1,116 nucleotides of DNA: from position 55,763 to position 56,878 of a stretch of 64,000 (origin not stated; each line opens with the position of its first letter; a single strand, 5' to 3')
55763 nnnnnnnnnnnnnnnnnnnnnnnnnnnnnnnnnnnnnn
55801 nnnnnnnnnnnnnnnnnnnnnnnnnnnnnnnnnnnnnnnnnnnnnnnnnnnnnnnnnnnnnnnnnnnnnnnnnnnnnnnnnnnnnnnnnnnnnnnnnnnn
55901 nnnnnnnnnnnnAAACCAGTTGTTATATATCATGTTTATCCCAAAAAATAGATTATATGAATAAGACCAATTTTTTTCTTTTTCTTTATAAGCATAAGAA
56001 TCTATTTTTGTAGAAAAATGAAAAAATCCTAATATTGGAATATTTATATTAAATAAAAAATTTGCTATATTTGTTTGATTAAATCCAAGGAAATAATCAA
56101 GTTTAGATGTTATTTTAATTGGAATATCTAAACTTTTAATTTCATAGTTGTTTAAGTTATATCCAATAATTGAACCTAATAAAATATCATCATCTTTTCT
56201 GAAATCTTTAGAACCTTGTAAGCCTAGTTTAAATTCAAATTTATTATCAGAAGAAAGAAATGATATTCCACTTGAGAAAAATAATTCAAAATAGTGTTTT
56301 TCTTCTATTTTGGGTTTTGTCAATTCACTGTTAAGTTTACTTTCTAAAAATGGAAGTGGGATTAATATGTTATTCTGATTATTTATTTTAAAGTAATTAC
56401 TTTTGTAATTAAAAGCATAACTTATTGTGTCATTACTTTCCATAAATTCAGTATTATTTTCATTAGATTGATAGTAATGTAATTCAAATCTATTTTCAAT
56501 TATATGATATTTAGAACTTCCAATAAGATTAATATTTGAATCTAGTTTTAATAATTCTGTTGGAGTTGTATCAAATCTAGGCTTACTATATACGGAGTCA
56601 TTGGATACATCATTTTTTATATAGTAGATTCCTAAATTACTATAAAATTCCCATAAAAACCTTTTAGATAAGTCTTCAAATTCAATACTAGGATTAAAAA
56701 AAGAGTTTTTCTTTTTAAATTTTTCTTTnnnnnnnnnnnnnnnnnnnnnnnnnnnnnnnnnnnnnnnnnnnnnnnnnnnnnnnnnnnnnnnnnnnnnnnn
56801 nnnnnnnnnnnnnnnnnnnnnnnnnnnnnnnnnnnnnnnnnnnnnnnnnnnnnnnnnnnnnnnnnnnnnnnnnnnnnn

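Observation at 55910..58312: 5'-nucleotidase-fold protein with apparently substituted catalytic residues, fused to a beta-barrel-like C-terminal domain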

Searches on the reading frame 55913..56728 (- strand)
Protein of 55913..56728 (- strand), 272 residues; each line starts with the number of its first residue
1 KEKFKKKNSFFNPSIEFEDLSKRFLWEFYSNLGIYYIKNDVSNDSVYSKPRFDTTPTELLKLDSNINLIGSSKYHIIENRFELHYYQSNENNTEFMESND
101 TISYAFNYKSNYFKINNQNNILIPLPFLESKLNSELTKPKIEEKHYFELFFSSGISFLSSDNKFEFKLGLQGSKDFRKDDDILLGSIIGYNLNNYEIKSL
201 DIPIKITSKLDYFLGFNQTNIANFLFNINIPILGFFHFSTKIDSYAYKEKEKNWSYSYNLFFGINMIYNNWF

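Call 24: search_protein_representatives(alignment_id=A2)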
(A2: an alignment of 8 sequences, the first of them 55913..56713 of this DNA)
Query: 8 sequences, 267 profile positions. Proteins with E-value up to 0.001 (for the whole library): 79; up to 1e-10: 38; up to 1e-30: 5. The best 79 are listed.
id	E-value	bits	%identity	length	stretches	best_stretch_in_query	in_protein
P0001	2.5e-142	489.5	-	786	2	1-267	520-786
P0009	8.6e-123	425.5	-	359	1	3-267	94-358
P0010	3.2e-71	256.4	-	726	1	5-267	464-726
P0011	4.3e-65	236.3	-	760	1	4-267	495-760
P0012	8.8e-57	209.0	-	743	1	5-266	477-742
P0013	1.2e-27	113.5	-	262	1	20-216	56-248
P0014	1.3e-27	113.4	-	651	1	6-245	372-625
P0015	9.2e-25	104.0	-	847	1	7-263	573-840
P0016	2.7e-22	96.0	-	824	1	4-264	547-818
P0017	3.7e-22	95.5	-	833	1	5-263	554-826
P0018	4.7e-21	91.9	-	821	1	7-261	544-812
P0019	3.2e-20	89.1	-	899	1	7-246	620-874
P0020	6.2e-19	84.9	-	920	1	5-259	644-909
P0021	2.8e-18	82.8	-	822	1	6-263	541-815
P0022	3.3e-18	82.6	-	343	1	7-260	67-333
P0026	9.6e-17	77.7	-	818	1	7-260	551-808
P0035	2.3e-14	69.9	-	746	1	4-258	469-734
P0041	6.7e-12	61.9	-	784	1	7-264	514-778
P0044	2.0e-11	60.3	-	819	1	7-264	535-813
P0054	3.9e-08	49.5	-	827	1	10-264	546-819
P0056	5.1e-08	49.1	-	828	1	3-263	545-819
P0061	7.5e-07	45.3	-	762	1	12-172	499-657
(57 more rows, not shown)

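Call 35: search_protein_families(library=pfam, proteins=[P0017, P0015, P0026, P0041, P0044, P0054, P0061, P0011, P0019, P0035], max_evalue=0.01)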
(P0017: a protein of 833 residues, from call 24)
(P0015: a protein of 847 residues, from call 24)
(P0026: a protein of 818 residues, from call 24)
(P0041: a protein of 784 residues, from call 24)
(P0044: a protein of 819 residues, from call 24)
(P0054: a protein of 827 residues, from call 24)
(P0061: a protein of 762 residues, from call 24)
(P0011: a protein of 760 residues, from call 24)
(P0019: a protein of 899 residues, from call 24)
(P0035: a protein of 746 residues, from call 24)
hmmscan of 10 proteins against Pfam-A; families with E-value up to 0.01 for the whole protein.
P0017 (833 aa): 2 families
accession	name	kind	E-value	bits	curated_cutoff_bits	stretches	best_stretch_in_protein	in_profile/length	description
PF02872.23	5_nucleotid_C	-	5.7e-16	59.5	23.6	1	399-511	24-153/158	5'-nucleotidase, C-terminal domain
PF04886.17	PT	-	0.0025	17.8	26.2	1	14-31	8-25/36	PT disordered repeat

P0015 (847 aa): 2 families
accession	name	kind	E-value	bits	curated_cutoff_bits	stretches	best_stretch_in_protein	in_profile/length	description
PF02872.23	5_nucleotid_C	-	3.1e-12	47.3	23.6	1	412-525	22-152/158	5'-nucleotidase, C-terminal domain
PF11276.14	DUF3078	-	0.00012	22.8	25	1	617-680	14-73/92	Protein of unknown function (DUF3078)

P0026 (818 aa): 1 family
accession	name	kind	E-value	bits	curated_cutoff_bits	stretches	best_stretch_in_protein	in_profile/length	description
PF02872.23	5_nucleotid_C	-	3e-05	24.6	23.6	1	386-507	22-153/158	5'-nucleotidase, C-terminal domain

P0041 (784 aa): 1 family
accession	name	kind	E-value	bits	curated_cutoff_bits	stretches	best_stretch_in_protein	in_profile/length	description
PF02872.23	5_nucleotid_C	-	0.00041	20.9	23.6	1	359-472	30-153/158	5'-nucleotidase, C-terminal domain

P0044 (819 aa): 1 family
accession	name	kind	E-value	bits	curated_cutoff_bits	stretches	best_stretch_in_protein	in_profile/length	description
PF02872.23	5_nucleotid_C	-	0.00025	21.6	23.6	1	388-493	33-153/158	5'-nucleotidase, C-terminal domain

P0054 (827 aa): 1 family
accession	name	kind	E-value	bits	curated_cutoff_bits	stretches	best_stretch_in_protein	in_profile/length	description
PF02872.23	5_nucleotid_C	-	2e-06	28.5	23.6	1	392-506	32-153/158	5'-nucleotidase, C-terminal domain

P0061 (762 aa): 1 family
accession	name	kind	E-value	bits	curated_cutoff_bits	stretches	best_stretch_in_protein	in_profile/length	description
PF02872.23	5_nucleotid_C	-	9.3e-06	26.3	23.6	1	347-465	24-153/158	5'-nucleotidase, C-terminal domain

P0011 (760 aa): 1 family
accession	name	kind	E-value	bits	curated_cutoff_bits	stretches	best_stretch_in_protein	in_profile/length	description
PF02872.23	5_nucleotid_C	-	4.7e-06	27.2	23.6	1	337-463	19-153/158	5'-nucleotidase, C-terminal domain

P0019 (899 aa): 1 family
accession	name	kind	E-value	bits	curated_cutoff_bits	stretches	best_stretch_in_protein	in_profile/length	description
PF02872.23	5_nucleotid_C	-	4.3e-12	46.9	23.6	1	457-572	22-153/158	5'-nucleotidase, C-terminal domain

P0035 (746 aa): 1 family
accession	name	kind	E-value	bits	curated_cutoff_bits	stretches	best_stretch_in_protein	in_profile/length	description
PF02872.23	5_nucleotid_C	-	1.2e-10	42.2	23.6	1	330-390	26-84/158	5'-nucleotidase, C-terminal domain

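Call 37: search_protein_families(library=pfam, alignment_id=A3, max_evalue=0.1)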
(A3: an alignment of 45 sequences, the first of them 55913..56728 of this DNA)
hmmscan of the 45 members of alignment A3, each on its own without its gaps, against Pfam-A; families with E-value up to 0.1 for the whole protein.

A. member 1, window:55913-56728:- (272 aa): 0 families

B. families by the number of members that match (of 45 scanned): 6 families
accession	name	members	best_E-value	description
PF11276.14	DUF3078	15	6e-07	Protein of unknown function (DUF3078)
PF13505.12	OMP_b-brl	1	0.00079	Outer membrane protein beta-barrel domain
PF04338.18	DUF481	1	0.0066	Protein of unknown function, DUF481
PF13609.12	Porin_4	1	0.011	Gram-negative porin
PF17763.6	Asparaginase_C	1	0.051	Glutaminase/Asparaginase C-terminal domain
PF09976.15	TPR_21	1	0.097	Tetratricopeptide repeat-like domain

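Call 39: predict_structure(alignment_id=A3)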
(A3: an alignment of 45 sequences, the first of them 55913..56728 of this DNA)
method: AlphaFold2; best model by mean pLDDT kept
length: 272 residues; sequences in the alignment: 45
mean_pLDDT: 89.9   pTM: 0.85
mean pLDDT of the five models: 89.9, 89.7, 89.6, 89.6, 88.3
residues with pLDDT >= 90: 182; 70-90: 70; 50-70: 20; < 50: 0
segments of 3 or more residues with pLDDT < 50: none
pLDDT, mean of each block of 10 residues (from residue 1): 75 83 94 84 64 65 95 97 89 82 97 86 97 92 92 97 96 92 97 92 95 97 97 95 94 91 93 90
secondary structure, 60 per line:
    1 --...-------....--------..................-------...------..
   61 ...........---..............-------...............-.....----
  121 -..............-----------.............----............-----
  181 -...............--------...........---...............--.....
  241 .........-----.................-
elements in order: H13-16 E25-42 E59-71 E75-88 E96-110 H112-116 E122-135 E147-159 E164-175 E182-196 E205-215 E219-233 E236-249 E255-271

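Call 43: find_encoding_contigs(protein=P0017, flank=10000, max_places=2)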
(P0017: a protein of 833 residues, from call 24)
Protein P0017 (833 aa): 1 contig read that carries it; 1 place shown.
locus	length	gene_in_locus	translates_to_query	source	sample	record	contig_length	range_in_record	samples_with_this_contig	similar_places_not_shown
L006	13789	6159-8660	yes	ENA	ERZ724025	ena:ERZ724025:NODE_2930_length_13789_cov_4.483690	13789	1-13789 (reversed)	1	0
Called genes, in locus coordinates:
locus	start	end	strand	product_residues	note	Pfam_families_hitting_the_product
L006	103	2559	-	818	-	PF13802:Gal_mutarotas_2 (faint), PF01055:Glyco_hydro_31_2nd, PF21365:Glyco_hydro_31_3rd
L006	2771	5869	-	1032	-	PF25275:Golvesin_C, PF01520:Amidase_3 (weak), PF00041:fn3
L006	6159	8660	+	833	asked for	PF02872:5_nucleotid_C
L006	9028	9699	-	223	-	-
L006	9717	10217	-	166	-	-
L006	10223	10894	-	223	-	PF00413:Peptidase_M10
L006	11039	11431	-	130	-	-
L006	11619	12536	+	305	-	PF13483:Lactamase_B_3, PF12706:Lactamase_B_2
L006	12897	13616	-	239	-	-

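Call 44: find_encoding_contigs(protein=P0010, flank=8000, max_places=2)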
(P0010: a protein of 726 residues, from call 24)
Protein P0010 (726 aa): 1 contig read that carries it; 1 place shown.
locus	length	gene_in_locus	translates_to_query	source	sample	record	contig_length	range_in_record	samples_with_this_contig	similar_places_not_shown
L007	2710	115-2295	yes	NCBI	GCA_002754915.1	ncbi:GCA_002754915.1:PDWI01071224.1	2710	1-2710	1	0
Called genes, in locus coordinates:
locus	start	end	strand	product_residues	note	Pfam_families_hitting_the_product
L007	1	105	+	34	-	?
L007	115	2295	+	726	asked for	PF02872:5_nucleotid_C (weak)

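Call 45: find_encoding_contigs(protein=P0011, flank=8000, max_places=2)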
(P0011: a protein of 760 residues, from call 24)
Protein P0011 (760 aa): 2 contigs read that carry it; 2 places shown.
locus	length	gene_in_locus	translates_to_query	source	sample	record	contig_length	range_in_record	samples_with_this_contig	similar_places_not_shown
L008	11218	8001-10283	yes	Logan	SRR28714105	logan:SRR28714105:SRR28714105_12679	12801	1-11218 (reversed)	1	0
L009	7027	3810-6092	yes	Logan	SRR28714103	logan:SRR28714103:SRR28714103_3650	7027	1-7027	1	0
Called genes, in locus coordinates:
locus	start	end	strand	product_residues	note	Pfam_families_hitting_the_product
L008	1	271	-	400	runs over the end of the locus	PF14450:FtsA (weak), PF02491:SHS2_FTSA, PF06723:MreB_Mbl, PF11104:PilM_2 (weak), PF14450:FtsA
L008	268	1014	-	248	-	PF08478:POTRA_1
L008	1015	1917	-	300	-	PF01820:Dala_Dala_lig_N, PF02655:ATP-grasp_3 (faint), PF01820:Dala_Dala_lig_N, PF08443:RimK, PF02222:ATP-grasp (weak), PF07478:Dala_Dala_lig_C, PF13535:ATP-grasp_4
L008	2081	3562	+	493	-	PF17767:NAPRTase_N, PF02749:QRPTase_N (weak), PF04095:NAPRTase (weak), PF17956:NAPRTase_C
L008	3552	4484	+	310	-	PF13793:Pribosyltran_N, PF00156:Pribosyltran (weak), PF14572:Pribosyl_synth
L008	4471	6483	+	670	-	PF00795:CN_hydrolase, PF02540:NAD_synthase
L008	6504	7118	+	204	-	PF00857:Isochorismatase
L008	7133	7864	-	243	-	PF00990:GGDEF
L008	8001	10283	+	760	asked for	PF02872:5_nucleotid_C (faint)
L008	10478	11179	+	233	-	PF07366:SnoaL (faint), PF12680:SnoaL_2 (faint)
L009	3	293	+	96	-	?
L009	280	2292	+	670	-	PF00795:CN_hydrolase, PF02540:NAD_synthase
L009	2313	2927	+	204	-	PF00857:Isochorismatase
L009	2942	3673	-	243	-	PF00990:GGDEF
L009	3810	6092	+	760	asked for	PF02872:5_nucleotid_C (faint)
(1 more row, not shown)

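Call 46: find_encoding_contigs(protein=P0012, flank=8000, max_places=2)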
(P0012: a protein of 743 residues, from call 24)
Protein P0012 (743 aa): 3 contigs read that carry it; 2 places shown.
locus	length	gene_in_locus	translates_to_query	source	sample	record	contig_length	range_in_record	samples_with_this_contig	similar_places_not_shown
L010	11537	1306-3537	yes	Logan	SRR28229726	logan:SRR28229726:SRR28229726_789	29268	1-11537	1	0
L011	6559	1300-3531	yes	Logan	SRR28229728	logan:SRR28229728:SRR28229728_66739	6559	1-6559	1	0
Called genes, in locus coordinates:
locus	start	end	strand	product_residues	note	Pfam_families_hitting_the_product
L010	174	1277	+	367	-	PF20903:SPL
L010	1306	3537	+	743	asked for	PF02872:5_nucleotid_C (weak)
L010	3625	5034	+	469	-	PF04055:Radical_SAM, PF06968:BATS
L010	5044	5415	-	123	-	-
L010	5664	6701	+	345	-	PF01073:3Beta_HSD, PF01370:Epimerase, PF02719:Polysacc_synt_2, PF04321:RmlD_sub_bind, PF16363:GDP_Man_Dehyd, PF07993:NAD_binding_4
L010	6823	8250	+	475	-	PF00089:Trypsin, PF13365:Trypsin_2, PF00595:PDZ, PF13180:PDZ_2, PF17820:PDZ_6, PF00595:PDZ, PF13180:PDZ_2, PF17820:PDZ_6 (weak), +1 more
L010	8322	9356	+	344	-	-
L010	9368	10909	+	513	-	PF00672:HAMP, PF00512:HisKA, PF02518:HATPase_c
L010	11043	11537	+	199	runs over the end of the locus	PF13505:OMP_b-brl, PF13568:OMP_b-brl_2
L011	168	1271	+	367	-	PF20903:SPL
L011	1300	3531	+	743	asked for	PF02872:5_nucleotid_C (weak)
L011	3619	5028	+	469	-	PF04055:Radical_SAM, PF06968:BATS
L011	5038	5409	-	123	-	-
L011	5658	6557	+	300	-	?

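Call 48: find_homologous_proteins(query=A3, max_evalue=0.00001)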
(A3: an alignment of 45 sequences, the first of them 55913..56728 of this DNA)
Query A3 (45 sequences) (272 aa, profile of the alignment): 1 proteins with E <= 0.00001 among 6506 candidates.
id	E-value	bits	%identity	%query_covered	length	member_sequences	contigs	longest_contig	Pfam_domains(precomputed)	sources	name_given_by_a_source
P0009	6.8e-76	273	66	100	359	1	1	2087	-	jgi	-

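Call 50: find_related_loci(query=A4, collection=genome_contigs, flank=8000)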
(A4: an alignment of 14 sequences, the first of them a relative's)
Query A4 (847 aa) in genome_contigs; peptide patterns used: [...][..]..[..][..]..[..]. (x = any residue, [..] = any of these).
77 stretches matched a pattern; 15 encode a relative of the query (tblastn E <= 1e-3); 15 distinct loci.
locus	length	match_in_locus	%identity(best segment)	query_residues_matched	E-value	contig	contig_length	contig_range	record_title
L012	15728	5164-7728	60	1-847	0e+0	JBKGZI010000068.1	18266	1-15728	MAG: Persicimonas sp. isolate C5M10_1 NODE_1189_length_18266_cov_9.682994, whole genome shotgun sequence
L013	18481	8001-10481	60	19-847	0e+0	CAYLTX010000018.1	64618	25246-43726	MAG TPA_asm: uncultured Bradymonadales bacterium isolate SRP332253_co1_289 genome assembly, contig: NODE_432_length_6461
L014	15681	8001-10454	48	29-847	0e+0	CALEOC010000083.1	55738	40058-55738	MAG TPA_asm: uncultured Myxococcales bacterium isolate SRR1561992_bin.48_CONCOCT_v1.1_MAG genome assembly, contig: ERZ72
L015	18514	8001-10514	45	4-847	0e+0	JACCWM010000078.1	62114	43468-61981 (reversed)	MAG: Lujinxingiaceae bacterium isolate MGR_bin152 SD2897-2912_k127_6608562, whole genome shotgun sequence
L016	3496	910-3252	46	65-847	0e+0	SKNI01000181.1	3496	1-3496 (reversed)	MAG: Myxococcales bacterium isolate CSSed162cmA_285 CSSed16-2cmA-156465, whole genome shotgun sequence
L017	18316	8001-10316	41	63-847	0e+0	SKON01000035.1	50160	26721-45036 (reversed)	MAG: Myxococcales bacterium isolate CSSed162cmA_33 CSSed16-2cmA-522, whole genome shotgun sequence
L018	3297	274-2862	40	1-847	0e+0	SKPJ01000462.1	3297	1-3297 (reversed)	MAG: Myxococcales bacterium isolate CSSed162cmA_369 CSSed16-2cmA-171725, whole genome shotgun sequence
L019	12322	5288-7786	41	1-847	0e+0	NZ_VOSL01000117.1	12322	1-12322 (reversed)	Lujinxingia vulgaris strain TMQ2 C1173, whole genome shotgun sequence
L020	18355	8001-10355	40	65-847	0e+0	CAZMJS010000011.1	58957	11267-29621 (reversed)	MAG TPA_asm: uncultured Bradymonadales bacterium isolate binchicken_co32_390 genome assembly, contig: NODE_437_length_58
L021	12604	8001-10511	41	1-846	0e+0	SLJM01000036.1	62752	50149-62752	MAG: Myxococcales bacterium isolate CSSed165cm_238 CSSed16-5cm-307, whole genome shotgun sequence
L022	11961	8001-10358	40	65-847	0e+0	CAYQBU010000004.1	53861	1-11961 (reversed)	MAG TPA_asm: uncultured Bradymonadales bacterium isolate binchicken_co32_227 genome assembly, contig: NODE_566_length_53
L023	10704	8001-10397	35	57-847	1e-160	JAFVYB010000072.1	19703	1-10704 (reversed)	MAG: Myxococcaceae bacterium isolate RGIG5499 Sheep_Colon.Co__c2051549, whole genome shotgun sequence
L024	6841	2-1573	49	324-847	3e-160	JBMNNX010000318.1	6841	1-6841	MAG: Myxococcales bacterium isolate SBF912SR1HQ0023 scaffold_38823_c1, whole genome shotgun sequence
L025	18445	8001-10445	40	26-844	2e-174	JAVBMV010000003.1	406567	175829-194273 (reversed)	MAG: Myxococcales bacterium isolate EPI_MAG_00061 c_000010413531, whole genome shotgun sequence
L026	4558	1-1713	44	285-847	6e-149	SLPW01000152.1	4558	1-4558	MAG: Myxococcales bacterium isolate CSSed165cm_511 CSSed16-5cm-101054, whole genome shotgun sequence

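Call 68: fold_search(model_id=the predicted structure, library=pdb)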
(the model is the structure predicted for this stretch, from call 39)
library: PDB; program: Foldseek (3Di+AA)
matches with E <= 10: 861; with E <= 0.001: 74
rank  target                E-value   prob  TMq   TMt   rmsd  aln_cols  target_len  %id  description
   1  1uyn                  2.9e-06  1.00  0.36  0.36   9.3       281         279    8  Translocator domain of autotransporter NalP from Neisseria meningitidis (released 2004-03-18)
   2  2x56                  4.0e-06  1.00  0.31  0.31  18.7       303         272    8  Yersinia Pestis Plasminogen Activator Pla (Native) (released 2010-07-28)
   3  3kvn_X                8.5e-06  1.00  0.38  0.21   9.7       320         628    6  Crystal structure of the full-length autotransporter EstA from Pseudomonas aeruginosa (released 2010-01-26)
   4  9oqa                  9.0e-06  1.00  0.41  0.22   9.1       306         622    9  Cryo-EM structure of AaaA, a Pseudomonas Aeruginosa autotransporter (released 2025-08-13)
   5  9a32_MODEL_1_A        9.0e-06  1.00  0.41  0.32  13.0       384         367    5  Model of E. coli OmpC by in-cell photo-crosslinking MS and deep learning (released 2023-02-24)
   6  3kvn_A                9.5e-06  1.00  0.38  0.21   8.9       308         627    7  Crystal structure of the full-length autotransporter EstA from Pseudomonas aeruginosa (released 2010-01-26)
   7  4e1t                  1.0e-05  1.00  0.37  0.40   7.0       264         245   12  X-ray crystal structure of the transmembrane beta-domain from invasin from Yersinia pseudotuberculosis (released 2012-06-13)
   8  4rl8_C                1.2e-05  1.00  0.47  0.48   9.8       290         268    9  Crystal structure of the COG4313 outer membrane channel from Pseudomonas putida F1 (released 2015-07-29)
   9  2x4m_A                1.7e-05  1.00  0.30  0.29  15.5       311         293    8  Yersinia Pestis Plasminogen Activator Pla (released 2010-07-28)
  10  8jto                  2.7e-05  1.00  0.35  0.29  12.3       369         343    7  Outer membrane porin of Burkholderia pseudomallei (BpsOmp38) in complex with ceftazidime (released 2024-06-26)
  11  4dcb_A                4.3e-05  1.00  0.30  0.30  15.4       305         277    9  Y. pestis Plasminogen Activator Pla in Complex with Human Plasminogen Activation Loop Peptide ALP11 (released 2012-06-06)
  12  9hjm_F                5.1e-05  0.99  0.28  0.21  20.9       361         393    9  Porphyromonas gingivalis BAM complex (released 2025-11-19)
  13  8wv0_B                1.0e-04  1.00  0.37  0.32  12.3       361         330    9  Outer membrane porin of Burkholderia pseudomallei (BpsOmp38) (released 2024-10-30)
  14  5dl7                  1.0e-04  1.00  0.37  0.27  13.5       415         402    8  Crystal structure of Acinetobacter baumannii OccAB3 (released 2016-02-03)
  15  4mee                  1.1e-04  1.00  0.32  0.30  12.0       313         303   12  Crystal structure of the transport unit of the autotransporter AIDA-I from Escherichia coli (released 2014-06-04)
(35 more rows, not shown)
